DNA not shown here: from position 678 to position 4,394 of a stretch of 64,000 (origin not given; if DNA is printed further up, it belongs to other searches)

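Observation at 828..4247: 1139-aa fusion of a GltD-like Fe-S flavoprotein and a PyrK/FNR-like 2Fe-2S reductase, with a novel 230-aa N-terminal domain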

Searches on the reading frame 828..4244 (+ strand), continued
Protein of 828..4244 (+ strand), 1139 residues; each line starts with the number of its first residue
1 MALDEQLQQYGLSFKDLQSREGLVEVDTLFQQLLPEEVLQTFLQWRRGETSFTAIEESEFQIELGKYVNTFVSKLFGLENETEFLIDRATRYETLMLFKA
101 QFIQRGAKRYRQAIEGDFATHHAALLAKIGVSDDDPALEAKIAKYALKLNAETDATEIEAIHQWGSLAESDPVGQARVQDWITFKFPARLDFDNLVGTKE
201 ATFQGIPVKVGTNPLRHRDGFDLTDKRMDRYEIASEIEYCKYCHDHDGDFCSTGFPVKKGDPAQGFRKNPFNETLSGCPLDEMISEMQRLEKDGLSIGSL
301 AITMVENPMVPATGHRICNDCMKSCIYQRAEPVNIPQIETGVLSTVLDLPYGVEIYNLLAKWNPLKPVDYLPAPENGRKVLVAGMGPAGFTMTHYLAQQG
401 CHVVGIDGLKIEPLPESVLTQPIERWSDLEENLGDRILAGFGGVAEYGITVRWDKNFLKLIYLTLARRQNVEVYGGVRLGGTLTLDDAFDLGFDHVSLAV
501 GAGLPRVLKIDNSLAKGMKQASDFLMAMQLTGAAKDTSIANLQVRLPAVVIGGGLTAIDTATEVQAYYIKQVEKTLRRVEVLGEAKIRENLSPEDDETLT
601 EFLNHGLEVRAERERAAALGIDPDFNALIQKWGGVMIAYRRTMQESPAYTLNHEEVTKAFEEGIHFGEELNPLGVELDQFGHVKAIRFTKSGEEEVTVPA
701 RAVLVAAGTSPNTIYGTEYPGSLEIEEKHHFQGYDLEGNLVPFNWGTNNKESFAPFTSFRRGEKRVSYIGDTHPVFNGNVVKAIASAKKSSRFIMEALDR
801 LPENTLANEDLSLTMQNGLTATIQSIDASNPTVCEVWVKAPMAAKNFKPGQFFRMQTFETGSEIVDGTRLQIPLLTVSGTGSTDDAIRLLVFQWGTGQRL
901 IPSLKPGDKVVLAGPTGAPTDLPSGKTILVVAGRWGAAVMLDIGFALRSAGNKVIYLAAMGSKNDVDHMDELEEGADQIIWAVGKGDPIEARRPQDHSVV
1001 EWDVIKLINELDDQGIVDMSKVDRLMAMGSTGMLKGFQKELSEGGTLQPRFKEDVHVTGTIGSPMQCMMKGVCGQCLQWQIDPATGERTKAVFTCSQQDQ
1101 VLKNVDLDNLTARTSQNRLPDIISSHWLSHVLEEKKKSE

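Call 17: find_related_loci(query=A1, collection=genome_contigs, flank=7000)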
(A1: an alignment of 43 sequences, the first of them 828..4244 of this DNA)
Query A1 (1139 aa) in genome_contigs; peptide patterns used: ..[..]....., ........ (x = any residue, [..] = any of these).
600 stretches matched a pattern (row limit reached: there are more); 595 encode a relative of the query (tblastn E <= 1e-3); the best 80 are kept; 80 distinct loci.
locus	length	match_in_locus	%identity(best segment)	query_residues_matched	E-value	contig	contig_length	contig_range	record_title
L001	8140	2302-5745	71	1-1134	0e+0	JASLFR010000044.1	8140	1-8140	MAG: Cardiobacteriales bacterium isolate SHSU.bins.354 k141_183112, whole genome shotgun sequence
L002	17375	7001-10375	62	3-1132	0e+0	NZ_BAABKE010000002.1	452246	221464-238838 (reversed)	Wohlfahrtiimonas larvae strain JCM 18424 sequence02, whole genome shotgun sequence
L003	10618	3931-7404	53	1-1134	0e+0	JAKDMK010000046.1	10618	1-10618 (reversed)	MAG: Nitrococcus sp. isolate 47_S61 47_S61_NODE_122_length_10618_cov_5.456404, whole genome shotgun sequence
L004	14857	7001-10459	54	12-1132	0e+0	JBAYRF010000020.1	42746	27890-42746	MAG: Acidithiobacillus sp. isolate SO_2016_LW2_35 scaffold01425_LW138R_2016, whole genome shotgun sequence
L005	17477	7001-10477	54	5-1134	0e+0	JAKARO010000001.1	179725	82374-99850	MAG: Proteobacteria bacterium isolate YF4.bin20 NODE_34_length_179725_cov_13.000200, whole genome shotgun sequence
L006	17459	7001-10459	54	7-1132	0e+0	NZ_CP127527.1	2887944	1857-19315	Acidithiobacillus sulfuriphilus strain CJ-2 chromosome, complete genome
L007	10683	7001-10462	53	1-1134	0e+0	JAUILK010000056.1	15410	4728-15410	MAG: Gammaproteobacteria bacterium isolate Co_bin.43 NODE_21305_length_15410_cov_1.781326, whole genome shotgun sequence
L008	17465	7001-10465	53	11-1137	0e+0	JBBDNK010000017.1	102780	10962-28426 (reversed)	MAG: Aquisalimonadaceae bacterium isolate LejiaB_62_64 Lejia_B_264_length_102780_cov_40, whole genome shotgun sequence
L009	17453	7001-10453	54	12-1132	0e+0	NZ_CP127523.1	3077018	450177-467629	Acidithiobacillus ferrianus strain MG chromosome, complete genome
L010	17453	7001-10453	53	11-1134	0e+0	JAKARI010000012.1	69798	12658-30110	MAG: Proteobacteria bacterium isolate YF3.bin57 NODE_274_length_69798_cov_10.670595, whole genome shotgun sequence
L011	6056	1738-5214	52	4-1135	0e+0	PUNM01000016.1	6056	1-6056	MAG: Ectothiorhodospiraceae bacterium isolate B1Sed10_188R1 B1-Sed10-C20812, whole genome shotgun sequence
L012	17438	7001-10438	52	14-1132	0e+0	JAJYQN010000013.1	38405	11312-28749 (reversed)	MAG: Proteobacteria bacterium isolate DS4.bin33 NODE_952_length_38405_cov_5.101494, whole genome shotgun sequence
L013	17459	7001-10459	52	11-1138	0e+0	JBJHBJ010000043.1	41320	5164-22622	MAG: Ectothiorhodospiraceae bacterium isolate SF2967_J5348.semibin_refined.086 NODE_1051_length_41320_cov_6.442381, whol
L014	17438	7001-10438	51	12-1133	0e+0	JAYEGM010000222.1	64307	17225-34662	MAG: Pseudomonadota bacterium isolate MAG246 MAG246_222, whole genome shotgun sequence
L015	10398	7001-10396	53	2-1109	0e+0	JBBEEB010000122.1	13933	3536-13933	MAG: Halofilum sp. (in: g-proteobacteria) isolate LejiaF_67_50 Lejia_F_6211_length_13933_cov_31, whole genome shotgun se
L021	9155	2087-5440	52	46-1139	0e+0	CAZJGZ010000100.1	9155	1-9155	MAG TPA_asm: uncultured Ectothiorhodospiraceae bacterium isolate binchicken_co32_329 genome assembly, contig: NODE_13337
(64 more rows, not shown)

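Call 22: search_protein_families(library=pfam, alignment_id=A2, max_evalue=0.00001)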
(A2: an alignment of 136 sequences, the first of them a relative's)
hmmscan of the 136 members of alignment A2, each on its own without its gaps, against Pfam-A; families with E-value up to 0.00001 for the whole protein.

A. member 1, L001:1638-2156:+ (173 aa): 2 families
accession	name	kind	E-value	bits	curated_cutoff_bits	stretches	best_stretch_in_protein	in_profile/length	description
PF21982.2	RecX_HTH1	-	5e-12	46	26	1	54-92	2-40/40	RecX, first three-helix domain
PF02631.22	RecX_HTH2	-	2.6e-10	40.8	26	1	101-138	3-41/42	RecX, second three-helix domain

B. families by the number of members that match (of 136 scanned): 172 families (the first 25 are shown)
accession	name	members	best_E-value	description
PF00990.26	GGDEF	5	8.4e-53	Diguanylate cyclase, GGDEF domain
PF00672.30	HAMP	4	5.9e-11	HAMP domain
PF01596.23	Methyltransf_3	3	1.5e-80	O-methyltransferase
PF00563.25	EAL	3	1.7e-72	EAL domain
PF02518.31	HATPase_c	3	9.9e-19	Histidine kinase-, DNA gyrase B-, and HSP90-like ATPase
PF13578.12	Methyltransf_24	3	8.9e-16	Methyltransferase domain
PF12850.12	Metallophos_2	3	1.2e-12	Calcineurin-like phosphoesterase superfamily domain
PF00149.33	Metallophos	3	1.2e-09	Calcineurin-like phosphoesterase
PF00204.31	DNA_gyraseB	2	1.6e-58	DNA gyrase B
PF07719.23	TPR_2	2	8.7e-46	Tetratricopeptide repeat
PF18053.6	GyrB_insert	2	1.1e-45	DNA gyrase B subunit insert domain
PF00515.34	TPR_1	2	4e-41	Tetratricopeptide repeat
PF13181.12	TPR_8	2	2.6e-35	Tetratricopeptide repeat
PF00986.26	DNA_gyraseB_C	2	1.2e-31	DNA gyrase B subunit, carboxyl terminus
PF13431.12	TPR_17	2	4.2e-27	Tetratricopeptide repeat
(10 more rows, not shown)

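Call 40: search_solved_structures(query=A1, max_evalue=0.001, show_alignments=0)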
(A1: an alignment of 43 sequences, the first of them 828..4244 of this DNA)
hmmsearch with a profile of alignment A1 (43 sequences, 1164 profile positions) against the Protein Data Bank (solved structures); distinct sequences matched with E-value up to 0.001: 10.
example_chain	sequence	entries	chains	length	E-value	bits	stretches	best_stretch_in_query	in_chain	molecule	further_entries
5vj7_A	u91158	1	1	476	4.8e-20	74.1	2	645-737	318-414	Oxidoreductase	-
5jca_L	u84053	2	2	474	9.2e-18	66.5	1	449-569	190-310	NADH-dependent Ferredoxin:NADP Oxidoreductase (NfnI) subunit alpha | NADH-dependent Ferredoxin:NADP Oxidoreductase subunit alpha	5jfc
4ylf_A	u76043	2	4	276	2.2e-12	48.7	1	844-1000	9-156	Dihydroorotate dehydrogenase B (NAD(+)), electron transfer subunit homolog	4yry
5jca_S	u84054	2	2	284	4.9e-10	40.9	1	843-1009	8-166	NADH-dependent Ferredoxin:NADP Oxidoreductase (NfnI) subunit beta | NADH-dependent Ferredoxin:NADP Oxidoreductase subunit beta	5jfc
4ylf_B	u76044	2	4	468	1.2e-09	39.6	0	646-751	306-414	Dihydropyrimidine dehydrogenase subunit A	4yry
5vj7_B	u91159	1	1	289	1e-06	29.9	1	849-998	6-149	Ferredoxin-NADP(+) reductase subunit alpha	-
8oh5_C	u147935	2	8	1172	3e-06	28.4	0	375-414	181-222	Formate dehydrogenase-O, major subunit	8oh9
9bov_A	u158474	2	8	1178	0.00015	22.8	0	380-412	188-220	Molybdopterin oxidoreductase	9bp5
7mfm_I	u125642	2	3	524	0.0003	21.7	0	282-411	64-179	Glutamate synthase (NADPH) small chain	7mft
5nmw_A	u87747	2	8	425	0.00096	20.1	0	385-411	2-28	Flavin-containing monooxygenase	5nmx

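Call 49: search_solved_structures(query=A1, max_evalue=0.000001, show_alignments=5)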
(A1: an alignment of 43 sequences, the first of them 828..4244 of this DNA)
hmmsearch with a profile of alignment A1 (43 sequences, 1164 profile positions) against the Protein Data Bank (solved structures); distinct sequences matched with E-value up to 0.000001: 5.
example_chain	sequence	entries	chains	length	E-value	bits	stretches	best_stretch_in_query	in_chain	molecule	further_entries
5vj7_A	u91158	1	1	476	4.8e-20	74.1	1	645-737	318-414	Oxidoreductase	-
5jca_L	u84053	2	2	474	9.2e-18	66.5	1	449-569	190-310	NADH-dependent Ferredoxin:NADP Oxidoreductase (NfnI) subunit alpha | NADH-dependent Ferredoxin:NADP Oxidoreductase subunit alpha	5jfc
4ylf_A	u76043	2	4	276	2.2e-12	48.7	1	844-1000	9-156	Dihydroorotate dehydrogenase B (NAD(+)), electron transfer subunit homolog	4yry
5jca_S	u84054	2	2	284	4.9e-10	40.9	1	843-1009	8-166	NADH-dependent Ferredoxin:NADP Oxidoreductase (NfnI) subunit beta | NADH-dependent Ferredoxin:NADP Oxidoreductase subunit beta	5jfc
4ylf_B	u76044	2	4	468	1.2e-09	39.6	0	646-751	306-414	Dihydropyrimidine dehydrogenase subunit A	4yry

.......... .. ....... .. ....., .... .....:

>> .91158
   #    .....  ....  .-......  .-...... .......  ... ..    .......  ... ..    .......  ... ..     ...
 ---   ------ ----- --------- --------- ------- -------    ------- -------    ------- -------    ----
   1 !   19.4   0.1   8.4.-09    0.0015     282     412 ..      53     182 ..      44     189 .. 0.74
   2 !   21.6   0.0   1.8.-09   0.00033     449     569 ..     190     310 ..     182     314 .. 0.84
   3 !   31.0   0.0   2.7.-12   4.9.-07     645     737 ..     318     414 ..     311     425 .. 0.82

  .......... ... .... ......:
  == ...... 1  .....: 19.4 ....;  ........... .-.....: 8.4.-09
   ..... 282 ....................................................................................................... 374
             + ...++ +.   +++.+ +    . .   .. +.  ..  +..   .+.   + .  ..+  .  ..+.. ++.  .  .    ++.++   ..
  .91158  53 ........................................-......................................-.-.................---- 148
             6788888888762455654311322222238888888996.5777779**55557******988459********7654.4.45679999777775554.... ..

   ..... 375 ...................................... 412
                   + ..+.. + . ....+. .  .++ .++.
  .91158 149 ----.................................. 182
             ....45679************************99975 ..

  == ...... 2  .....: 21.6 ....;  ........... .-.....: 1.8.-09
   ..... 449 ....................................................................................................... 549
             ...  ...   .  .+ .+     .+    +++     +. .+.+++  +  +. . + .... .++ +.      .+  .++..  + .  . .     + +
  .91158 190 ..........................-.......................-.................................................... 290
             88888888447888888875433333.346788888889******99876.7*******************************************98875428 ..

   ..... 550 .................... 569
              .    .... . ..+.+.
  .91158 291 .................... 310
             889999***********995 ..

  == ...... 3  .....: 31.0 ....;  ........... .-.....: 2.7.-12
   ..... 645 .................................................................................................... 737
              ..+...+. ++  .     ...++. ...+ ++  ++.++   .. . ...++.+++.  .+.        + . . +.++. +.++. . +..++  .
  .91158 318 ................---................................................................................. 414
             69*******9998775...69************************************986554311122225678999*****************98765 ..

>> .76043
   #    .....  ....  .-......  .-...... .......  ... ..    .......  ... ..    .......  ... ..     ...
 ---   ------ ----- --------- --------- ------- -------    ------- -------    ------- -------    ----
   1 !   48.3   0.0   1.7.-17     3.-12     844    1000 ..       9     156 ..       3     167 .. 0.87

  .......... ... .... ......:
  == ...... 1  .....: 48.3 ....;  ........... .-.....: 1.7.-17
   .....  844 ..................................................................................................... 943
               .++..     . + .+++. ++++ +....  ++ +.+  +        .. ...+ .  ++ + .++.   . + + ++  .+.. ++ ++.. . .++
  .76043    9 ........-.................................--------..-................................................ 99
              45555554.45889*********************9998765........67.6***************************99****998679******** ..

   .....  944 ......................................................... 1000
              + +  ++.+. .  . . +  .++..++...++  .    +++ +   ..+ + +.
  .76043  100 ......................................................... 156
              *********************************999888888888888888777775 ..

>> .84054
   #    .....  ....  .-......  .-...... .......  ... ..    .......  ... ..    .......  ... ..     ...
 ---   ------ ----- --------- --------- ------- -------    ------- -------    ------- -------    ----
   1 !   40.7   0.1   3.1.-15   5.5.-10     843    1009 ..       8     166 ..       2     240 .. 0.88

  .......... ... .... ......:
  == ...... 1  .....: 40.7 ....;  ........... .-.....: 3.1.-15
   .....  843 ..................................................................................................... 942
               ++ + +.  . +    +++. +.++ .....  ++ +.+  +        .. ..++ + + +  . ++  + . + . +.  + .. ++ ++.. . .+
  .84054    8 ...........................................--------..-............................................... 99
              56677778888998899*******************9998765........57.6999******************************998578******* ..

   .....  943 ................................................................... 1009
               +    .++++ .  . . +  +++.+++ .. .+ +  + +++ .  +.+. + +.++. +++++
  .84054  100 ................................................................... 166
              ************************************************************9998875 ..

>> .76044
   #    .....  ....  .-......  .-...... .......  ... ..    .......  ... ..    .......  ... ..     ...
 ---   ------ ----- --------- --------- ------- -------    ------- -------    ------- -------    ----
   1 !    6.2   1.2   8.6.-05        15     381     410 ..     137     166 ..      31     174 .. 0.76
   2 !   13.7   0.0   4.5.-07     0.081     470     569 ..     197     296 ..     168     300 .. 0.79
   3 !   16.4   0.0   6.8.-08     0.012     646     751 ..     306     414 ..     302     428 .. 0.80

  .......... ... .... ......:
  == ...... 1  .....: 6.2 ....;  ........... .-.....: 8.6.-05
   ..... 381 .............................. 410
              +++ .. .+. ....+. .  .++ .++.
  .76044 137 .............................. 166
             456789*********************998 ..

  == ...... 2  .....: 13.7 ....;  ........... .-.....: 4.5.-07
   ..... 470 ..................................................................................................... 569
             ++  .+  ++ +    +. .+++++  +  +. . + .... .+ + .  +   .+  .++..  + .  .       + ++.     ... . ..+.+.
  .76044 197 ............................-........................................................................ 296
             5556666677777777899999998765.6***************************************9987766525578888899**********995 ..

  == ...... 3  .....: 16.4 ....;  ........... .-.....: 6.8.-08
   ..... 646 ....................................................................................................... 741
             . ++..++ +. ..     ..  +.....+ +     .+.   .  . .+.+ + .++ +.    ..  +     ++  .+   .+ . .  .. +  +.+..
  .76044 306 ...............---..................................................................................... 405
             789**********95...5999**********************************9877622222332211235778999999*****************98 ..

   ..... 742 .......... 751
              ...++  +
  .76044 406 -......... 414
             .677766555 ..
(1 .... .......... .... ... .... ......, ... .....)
